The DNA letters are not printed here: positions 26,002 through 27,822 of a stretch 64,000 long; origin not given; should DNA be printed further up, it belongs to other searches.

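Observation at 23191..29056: Two tandem TcuA-like flavoprotein + MmgE/PrpD modules with no TcuB/TcuC partners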

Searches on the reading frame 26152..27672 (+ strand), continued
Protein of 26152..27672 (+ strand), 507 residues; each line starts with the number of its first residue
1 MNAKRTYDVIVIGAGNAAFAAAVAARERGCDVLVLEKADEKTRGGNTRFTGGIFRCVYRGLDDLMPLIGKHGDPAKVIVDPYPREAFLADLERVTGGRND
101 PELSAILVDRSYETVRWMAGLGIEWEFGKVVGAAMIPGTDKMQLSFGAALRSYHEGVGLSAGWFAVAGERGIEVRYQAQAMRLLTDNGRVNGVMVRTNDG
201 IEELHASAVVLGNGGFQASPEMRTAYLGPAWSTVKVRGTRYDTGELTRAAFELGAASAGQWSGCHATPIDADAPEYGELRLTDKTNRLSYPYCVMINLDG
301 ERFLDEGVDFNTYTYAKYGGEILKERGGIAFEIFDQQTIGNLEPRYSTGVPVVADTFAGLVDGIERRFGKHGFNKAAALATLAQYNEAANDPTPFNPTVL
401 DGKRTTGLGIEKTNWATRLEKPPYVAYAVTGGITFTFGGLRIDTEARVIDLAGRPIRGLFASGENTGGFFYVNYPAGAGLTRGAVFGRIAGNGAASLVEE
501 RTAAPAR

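Call 103: fold_search(model_id=the predicted structure, library=pdb)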
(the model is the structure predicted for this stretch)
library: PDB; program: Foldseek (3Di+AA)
matches with E <= 10: 1973; with E <= 0.001: 1374
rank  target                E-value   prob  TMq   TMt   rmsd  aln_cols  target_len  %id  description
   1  1qjd                  1.1e-35  1.00  0.64  0.58   6.8       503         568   25  Flavocytochrome C3 from Shewanella frigidimarina (released 1999-11-21)
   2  6t86                  2.0e-35  1.00  0.72  0.80   4.7       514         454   25  Urocanate reductase in complex with FAD (released 2021-03-03)
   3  1e39                  2.2e-35  1.00  0.64  0.58   6.6       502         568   25  Flavocytochrome C3 from Shewanella frigidimarina histidine 365 mutated to alanine (released 2000-09-18)
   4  6t85                  5.4e-35  1.00  0.65  0.71   6.5       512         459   24  Urocanate reductase in complex with ADP (released 2021-03-03)
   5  1q9i                  1.4e-34  1.00  0.65  0.59   6.4       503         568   25  The A251C:S430C double mutant of flavocytochrome c3 from Shewanella frigidimarina (released 2004-05-04)
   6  2b7s                  1.6e-34  1.00  0.65  0.59   6.4       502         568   26  R381K mutant of flavocytochrome c3 (released 2006-05-23)
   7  1lj1_A                2.4e-34  1.00  0.63  0.57   6.7       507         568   26  Crystal structure of Q363F/R402A mutant flavocytochrome c3 (released 2002-11-06)
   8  1p2e                  2.8e-34  1.00  0.64  0.58   6.6       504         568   26  H61A mutant of flavocytochrome c3 (released 2003-11-25)
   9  1d4c_B                3.4e-34  1.00  0.68  0.62   5.9       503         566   25  CRYSTAL STRUCTURE OF THE UNCOMPLEXED FORM OF THE FLAVOCYTOCHROME C FUMARATE REDUCTASE OF SHEWANELLA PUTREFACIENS STRAI (released 1999-12-01)
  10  1d4c_A                5.8e-34  1.00  0.67  0.60   5.8       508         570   25  CRYSTAL STRUCTURE OF THE UNCOMPLEXED FORM OF THE FLAVOCYTOCHROME C FUMARATE REDUCTASE OF SHEWANELLA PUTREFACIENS STRAI (released 1999-12-01)
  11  1d4d                  6.9e-34  1.00  0.67  0.62   5.7       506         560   25  CRYSTAL STRUCTURE OF THE SUCCINATE COMPLEXED FORM OF THE FLAVOCYTOCHROME C FUMARATE REDUCTASE OF SHEWANELLA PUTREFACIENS (released 1999-12-01)
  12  1ksu_A                8.3e-34  1.00  0.63  0.57   6.7       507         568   26  Crystal Structure of His505Tyr Mutant Flavocytochrome c3 from Shewanella frigidimarina (released 2002-08-14)
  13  1kss                  9.3e-34  1.00  0.65  0.58   6.1       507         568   25  Crystal Structure of His505Ala Mutant Flavocytochrome c3 from Shewanella frigidimarina (released 2002-08-14)
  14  2b7r                  9.3e-34  1.00  0.64  0.58   6.4       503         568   26  Structure of E378D mutant flavocytochrome c3 (released 2006-05-23)
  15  1jry_A                9.9e-34  1.00  0.63  0.57   6.4       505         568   26  Crystal structure of Arg402Lys mutant flavocytochrome c3 from Shewanella frigidimarina (released 2001-11-02)
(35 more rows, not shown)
